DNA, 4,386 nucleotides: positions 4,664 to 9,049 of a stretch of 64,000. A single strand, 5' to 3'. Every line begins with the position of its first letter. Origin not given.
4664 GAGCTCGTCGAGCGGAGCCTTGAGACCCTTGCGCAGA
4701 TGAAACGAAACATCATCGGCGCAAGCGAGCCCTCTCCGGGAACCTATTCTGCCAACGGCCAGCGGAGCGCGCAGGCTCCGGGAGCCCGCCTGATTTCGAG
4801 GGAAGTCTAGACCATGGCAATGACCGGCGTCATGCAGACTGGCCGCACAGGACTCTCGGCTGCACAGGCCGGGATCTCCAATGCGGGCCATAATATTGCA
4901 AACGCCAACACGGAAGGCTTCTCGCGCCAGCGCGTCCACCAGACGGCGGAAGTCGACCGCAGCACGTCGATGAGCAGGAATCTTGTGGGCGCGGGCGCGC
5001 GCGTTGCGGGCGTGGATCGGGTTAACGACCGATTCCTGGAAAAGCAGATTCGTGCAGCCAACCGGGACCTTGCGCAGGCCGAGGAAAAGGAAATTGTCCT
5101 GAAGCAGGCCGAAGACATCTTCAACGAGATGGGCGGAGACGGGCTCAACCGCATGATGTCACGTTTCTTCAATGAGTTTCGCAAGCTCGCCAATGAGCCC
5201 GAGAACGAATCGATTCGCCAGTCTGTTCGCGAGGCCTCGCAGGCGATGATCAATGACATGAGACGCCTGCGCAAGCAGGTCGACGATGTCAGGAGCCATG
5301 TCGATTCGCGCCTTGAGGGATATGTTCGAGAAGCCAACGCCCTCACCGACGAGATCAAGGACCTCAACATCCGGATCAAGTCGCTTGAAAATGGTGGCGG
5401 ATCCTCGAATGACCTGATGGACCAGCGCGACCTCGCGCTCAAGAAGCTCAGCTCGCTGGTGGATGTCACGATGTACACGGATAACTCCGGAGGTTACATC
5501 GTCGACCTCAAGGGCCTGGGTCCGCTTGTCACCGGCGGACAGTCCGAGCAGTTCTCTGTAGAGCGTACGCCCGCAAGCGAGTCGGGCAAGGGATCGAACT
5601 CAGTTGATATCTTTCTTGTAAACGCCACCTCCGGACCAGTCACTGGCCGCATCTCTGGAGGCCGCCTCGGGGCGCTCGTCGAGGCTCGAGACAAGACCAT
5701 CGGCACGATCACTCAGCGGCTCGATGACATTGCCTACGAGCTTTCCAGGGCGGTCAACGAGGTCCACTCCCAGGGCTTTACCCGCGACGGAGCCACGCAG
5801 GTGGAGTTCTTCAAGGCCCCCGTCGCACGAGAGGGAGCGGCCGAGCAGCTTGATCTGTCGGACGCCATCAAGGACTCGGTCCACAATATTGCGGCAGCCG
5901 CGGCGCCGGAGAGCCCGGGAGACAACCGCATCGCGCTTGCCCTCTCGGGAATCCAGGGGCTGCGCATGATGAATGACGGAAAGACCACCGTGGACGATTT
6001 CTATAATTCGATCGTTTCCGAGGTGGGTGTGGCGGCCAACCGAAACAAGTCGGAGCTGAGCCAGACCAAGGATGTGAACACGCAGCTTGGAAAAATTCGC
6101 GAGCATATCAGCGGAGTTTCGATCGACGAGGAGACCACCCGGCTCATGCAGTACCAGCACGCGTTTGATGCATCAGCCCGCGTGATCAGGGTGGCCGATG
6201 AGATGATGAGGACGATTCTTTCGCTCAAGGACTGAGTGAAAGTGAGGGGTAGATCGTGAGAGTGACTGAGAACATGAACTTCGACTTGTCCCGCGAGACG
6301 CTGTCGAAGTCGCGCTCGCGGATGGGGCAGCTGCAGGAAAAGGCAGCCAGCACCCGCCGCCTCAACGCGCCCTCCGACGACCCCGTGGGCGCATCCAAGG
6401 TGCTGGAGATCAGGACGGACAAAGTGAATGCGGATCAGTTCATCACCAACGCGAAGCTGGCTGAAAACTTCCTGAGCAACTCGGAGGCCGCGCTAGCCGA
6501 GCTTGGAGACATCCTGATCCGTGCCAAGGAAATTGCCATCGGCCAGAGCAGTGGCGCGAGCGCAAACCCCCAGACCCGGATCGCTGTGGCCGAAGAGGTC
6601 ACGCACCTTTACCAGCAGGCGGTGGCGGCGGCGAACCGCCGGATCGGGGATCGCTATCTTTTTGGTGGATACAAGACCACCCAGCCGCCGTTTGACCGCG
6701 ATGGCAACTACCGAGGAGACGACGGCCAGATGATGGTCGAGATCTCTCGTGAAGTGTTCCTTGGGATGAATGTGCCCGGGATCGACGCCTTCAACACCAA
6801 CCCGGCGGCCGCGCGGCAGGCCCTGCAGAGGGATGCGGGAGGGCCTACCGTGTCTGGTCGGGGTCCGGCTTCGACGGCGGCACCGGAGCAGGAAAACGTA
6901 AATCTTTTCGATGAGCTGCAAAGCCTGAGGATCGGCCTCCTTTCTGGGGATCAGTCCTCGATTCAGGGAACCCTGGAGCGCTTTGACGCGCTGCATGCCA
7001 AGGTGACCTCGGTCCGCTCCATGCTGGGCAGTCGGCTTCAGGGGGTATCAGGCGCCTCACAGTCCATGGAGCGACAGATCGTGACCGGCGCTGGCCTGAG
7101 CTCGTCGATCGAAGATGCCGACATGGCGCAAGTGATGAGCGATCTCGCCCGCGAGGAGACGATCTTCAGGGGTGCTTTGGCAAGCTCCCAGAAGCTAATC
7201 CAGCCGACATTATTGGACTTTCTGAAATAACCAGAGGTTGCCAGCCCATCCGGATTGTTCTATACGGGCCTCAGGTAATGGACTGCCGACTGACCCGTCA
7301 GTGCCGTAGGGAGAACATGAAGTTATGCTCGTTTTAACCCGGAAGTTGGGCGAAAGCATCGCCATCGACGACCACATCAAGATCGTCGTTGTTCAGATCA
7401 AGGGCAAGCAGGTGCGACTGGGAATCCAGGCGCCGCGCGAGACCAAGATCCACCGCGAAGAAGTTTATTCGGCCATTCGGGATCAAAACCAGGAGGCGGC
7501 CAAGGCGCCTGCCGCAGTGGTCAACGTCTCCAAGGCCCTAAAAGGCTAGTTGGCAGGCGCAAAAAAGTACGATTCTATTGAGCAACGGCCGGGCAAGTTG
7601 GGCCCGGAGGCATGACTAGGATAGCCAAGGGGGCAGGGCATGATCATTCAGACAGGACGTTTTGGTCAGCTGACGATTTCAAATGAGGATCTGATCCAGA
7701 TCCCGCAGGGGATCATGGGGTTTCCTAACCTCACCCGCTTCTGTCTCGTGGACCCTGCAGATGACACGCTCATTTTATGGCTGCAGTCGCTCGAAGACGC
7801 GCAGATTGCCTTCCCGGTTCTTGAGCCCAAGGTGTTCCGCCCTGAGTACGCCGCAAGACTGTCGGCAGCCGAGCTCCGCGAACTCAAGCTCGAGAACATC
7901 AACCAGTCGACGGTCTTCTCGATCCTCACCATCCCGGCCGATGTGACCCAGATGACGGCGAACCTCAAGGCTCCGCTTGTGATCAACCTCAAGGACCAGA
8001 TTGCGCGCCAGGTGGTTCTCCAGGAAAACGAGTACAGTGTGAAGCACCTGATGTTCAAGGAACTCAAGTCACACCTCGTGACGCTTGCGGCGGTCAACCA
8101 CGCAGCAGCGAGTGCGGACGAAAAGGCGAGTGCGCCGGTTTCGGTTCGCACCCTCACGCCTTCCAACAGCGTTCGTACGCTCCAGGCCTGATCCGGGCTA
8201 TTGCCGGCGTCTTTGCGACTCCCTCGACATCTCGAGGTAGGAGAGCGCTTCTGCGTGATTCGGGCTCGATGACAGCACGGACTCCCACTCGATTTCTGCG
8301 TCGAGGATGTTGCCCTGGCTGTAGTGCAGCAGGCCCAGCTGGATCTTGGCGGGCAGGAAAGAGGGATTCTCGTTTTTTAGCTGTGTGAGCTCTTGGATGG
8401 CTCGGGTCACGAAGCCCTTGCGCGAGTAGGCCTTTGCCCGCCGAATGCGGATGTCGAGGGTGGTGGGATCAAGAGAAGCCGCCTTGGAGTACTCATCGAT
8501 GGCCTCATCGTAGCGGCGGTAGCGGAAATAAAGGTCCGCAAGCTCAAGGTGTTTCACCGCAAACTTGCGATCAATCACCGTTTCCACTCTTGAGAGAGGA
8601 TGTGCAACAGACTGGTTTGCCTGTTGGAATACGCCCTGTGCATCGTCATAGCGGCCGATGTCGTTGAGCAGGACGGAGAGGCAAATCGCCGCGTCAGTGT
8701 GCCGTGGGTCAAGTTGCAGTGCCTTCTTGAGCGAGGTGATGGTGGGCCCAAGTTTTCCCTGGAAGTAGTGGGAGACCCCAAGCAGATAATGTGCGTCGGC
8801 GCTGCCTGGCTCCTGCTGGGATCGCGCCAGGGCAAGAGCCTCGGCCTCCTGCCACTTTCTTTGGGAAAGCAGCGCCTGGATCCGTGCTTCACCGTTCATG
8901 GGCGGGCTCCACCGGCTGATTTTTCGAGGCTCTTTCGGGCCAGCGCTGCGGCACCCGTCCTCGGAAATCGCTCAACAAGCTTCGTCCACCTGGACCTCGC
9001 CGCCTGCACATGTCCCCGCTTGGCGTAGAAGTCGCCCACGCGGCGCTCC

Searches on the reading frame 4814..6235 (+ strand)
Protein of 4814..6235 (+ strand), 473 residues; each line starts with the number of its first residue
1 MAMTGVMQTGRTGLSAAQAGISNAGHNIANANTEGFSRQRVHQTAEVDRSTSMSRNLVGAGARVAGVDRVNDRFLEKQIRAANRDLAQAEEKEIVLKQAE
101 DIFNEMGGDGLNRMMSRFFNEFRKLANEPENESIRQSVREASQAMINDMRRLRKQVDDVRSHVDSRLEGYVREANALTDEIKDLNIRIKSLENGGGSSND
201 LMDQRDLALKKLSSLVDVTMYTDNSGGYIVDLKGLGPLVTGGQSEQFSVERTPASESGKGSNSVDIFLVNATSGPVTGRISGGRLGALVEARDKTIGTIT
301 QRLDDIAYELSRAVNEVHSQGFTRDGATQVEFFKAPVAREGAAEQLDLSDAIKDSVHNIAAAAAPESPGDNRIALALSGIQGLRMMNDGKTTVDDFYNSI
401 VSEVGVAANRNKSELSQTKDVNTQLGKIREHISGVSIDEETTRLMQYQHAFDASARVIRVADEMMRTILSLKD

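Call 14: search_protein_families(library=pfam, proteins=[window:4814-6235:+], max_evalue=0.00001)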
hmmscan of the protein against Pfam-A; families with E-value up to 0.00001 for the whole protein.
window:4814-6235:+ (473 aa): 2 families
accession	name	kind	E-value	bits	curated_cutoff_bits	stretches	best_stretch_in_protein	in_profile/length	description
PF22638.1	FlgK_D1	-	5.2e-58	196.8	28.6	1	96-333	1-233/233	Flagellar hook-associated protein FlgK helical domain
PF06429.18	Flg_bbr_C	-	2.4e-12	46.6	23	1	433-471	8-46/46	Flagellar basal body rod FlgEFG protein C-terminal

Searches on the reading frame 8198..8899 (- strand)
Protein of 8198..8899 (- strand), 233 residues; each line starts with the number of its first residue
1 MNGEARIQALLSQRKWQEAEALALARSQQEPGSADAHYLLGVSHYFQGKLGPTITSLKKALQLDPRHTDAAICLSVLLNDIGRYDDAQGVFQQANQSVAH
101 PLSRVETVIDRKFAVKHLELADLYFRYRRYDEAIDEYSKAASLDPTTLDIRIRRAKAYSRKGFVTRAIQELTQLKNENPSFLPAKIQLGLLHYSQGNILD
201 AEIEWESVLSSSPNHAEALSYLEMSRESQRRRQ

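Call 14: search_protein_families(library=pfam, proteins=[window:8198-8899:-], max_evalue=0.00001)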
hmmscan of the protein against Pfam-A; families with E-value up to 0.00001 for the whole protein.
window:8198-8899:- (233 aa): 13 families
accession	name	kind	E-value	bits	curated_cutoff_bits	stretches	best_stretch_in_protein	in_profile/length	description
PF07719.23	TPR_2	-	8.4e-19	66.5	27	0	117-146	4-33/34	Tetratricopeptide repeat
PF14559.12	TPR_19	-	4.4e-16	59.4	25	0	128-180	5-57/68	Tetratricopeptide repeat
PF00515.34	TPR_1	-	2.4e-15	56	27.8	0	34-67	1-34/34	Tetratricopeptide repeat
PF13428.12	TPR_14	-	3.3e-15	55.5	23.5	0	118-156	5-43/44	Tetratricopeptide repeat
PF13432.12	TPR_16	-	2.7e-14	53.7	32.7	0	6-49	3-46/65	Tetratricopeptide repeat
PF13414.12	TPR_11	-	6.5e-12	45.4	26.8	1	122-162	2-42/42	TPR repeat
PF13181.12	TPR_8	-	4.2e-11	42.5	25.7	0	119-146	6-33/34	Tetratricopeptide repeat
PF12895.13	ANAPC3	-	5.9e-11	42.9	27.2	1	13-92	2-80/82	Anaphase-promoting complex, cyclosome, subunit 3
PF13431.12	TPR_17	-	1.9e-09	37.5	24.4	0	57-88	2-33/34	Tetratricopeptide repeat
PF23914.1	TPR_CcmH_CycH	-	2e-09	37.9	42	0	120-215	56-154/158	Cytochrome c-type biogenesis protein H TPR domain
PF13174.12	TPR_6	-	7.6e-07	29.8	26.3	0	118-146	4-32/33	Tetratricopeptide repeat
PF14561.12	TPR_20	-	3.9e-06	27.5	25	0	51-87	5-41/90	Tetratricopeptide repeat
PF13424.12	TPR_12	-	6.3e-06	26.7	30.1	0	34-94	3-71/77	Tetratricopeptide repeat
